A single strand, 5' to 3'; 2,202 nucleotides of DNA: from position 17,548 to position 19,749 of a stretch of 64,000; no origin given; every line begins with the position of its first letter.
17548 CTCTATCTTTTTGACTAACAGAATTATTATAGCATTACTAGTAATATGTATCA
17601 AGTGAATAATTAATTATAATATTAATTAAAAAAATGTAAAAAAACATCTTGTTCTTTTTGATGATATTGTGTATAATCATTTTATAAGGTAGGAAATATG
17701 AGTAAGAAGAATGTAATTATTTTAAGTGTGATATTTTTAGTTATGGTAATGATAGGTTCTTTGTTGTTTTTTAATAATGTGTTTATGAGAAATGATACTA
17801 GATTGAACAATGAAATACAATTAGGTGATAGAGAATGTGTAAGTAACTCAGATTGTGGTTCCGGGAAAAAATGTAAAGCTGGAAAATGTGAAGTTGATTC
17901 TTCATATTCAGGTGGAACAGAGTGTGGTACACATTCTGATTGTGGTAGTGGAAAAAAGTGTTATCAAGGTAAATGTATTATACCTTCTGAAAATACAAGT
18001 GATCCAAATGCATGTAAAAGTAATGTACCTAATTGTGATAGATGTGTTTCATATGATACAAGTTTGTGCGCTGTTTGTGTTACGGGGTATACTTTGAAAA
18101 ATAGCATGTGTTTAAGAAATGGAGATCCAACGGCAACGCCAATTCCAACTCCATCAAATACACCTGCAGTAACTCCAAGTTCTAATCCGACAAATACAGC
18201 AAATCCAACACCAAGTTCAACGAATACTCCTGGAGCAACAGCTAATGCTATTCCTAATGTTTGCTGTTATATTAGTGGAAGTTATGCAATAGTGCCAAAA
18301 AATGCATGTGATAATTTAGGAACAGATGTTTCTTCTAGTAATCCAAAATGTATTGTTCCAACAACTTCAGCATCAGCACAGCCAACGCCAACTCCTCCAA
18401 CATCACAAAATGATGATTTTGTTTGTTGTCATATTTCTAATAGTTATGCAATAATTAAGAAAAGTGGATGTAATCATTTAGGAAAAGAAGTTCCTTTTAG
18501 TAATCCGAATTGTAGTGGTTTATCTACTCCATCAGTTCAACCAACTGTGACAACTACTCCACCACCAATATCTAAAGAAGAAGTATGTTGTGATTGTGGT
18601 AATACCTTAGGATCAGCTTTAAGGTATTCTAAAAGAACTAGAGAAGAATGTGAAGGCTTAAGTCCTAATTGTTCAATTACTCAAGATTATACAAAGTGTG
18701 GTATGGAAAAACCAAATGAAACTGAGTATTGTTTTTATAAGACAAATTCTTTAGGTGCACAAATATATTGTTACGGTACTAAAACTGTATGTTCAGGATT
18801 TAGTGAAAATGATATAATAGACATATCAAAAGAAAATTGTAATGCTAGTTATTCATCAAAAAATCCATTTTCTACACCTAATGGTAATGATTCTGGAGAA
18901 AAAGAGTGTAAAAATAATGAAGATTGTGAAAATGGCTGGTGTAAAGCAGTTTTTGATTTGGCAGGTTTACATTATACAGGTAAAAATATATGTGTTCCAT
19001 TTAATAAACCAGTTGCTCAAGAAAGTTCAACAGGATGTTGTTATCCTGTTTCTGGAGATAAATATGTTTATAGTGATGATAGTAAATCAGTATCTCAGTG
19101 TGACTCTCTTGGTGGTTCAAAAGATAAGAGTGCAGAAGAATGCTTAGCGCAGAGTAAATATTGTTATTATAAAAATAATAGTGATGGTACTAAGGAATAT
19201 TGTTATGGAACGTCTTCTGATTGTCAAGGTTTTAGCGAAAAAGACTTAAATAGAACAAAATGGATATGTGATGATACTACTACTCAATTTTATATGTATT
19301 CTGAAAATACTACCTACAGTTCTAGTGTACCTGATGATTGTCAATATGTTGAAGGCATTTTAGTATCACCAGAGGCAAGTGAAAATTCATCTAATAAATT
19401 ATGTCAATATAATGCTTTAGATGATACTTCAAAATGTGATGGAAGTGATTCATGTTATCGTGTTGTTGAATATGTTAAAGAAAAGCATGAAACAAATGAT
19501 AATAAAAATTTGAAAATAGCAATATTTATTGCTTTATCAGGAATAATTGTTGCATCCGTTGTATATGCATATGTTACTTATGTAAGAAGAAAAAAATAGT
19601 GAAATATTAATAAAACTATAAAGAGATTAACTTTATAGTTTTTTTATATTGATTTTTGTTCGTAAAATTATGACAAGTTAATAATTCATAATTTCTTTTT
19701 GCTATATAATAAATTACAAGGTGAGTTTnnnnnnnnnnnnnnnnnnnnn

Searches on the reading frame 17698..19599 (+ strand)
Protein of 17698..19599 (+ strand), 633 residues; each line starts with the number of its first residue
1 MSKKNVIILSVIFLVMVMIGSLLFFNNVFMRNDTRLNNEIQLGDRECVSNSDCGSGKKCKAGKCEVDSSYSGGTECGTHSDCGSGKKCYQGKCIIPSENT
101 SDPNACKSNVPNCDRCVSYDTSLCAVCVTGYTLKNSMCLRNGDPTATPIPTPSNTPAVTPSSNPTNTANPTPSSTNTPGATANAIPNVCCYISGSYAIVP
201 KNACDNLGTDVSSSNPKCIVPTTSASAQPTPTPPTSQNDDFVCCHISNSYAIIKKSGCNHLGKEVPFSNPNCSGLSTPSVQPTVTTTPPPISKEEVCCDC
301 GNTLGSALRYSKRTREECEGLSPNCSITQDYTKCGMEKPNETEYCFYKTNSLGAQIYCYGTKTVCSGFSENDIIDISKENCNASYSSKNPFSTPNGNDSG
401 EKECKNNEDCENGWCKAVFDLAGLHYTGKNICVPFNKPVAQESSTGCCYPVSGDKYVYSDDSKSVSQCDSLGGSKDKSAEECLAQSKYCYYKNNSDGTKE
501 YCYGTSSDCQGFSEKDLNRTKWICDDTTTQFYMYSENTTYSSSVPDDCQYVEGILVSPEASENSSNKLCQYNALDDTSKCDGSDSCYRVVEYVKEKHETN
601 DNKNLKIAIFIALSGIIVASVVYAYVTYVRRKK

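Call 4: search_protein_families(library=pfam, proteins=[window:17698-19599:+], max_evalue=1)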
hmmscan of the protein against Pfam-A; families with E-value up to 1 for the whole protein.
window:17698-19599:+ (633 aa): 1 family
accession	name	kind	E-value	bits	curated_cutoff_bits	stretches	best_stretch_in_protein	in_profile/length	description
PF21164.2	Dumpy_DPY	-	0.00087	19.6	27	2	46-64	3-21/24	Dumpy, DPY module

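Call 32: search_protein_families(library=ncbifam, proteins=[window:17698-19599:+], max_evalue=0.01)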
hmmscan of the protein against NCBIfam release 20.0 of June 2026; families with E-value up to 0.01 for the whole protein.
window:17698-19599:+ (633 aa): 1 family
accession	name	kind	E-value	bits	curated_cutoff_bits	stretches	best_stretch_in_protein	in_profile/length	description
TIGR04201.1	Myxo_Cys_RPT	repeat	0.00023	21.1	25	1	46-64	4-22/22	Cys-rich repeat-containing protein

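Call 95: search_protein_families(library=phrogs, proteins=[window:17698-19599:+], max_evalue=0.001)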
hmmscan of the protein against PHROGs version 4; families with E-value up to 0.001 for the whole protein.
window:17698-19599:+ (633 aa): 0 families
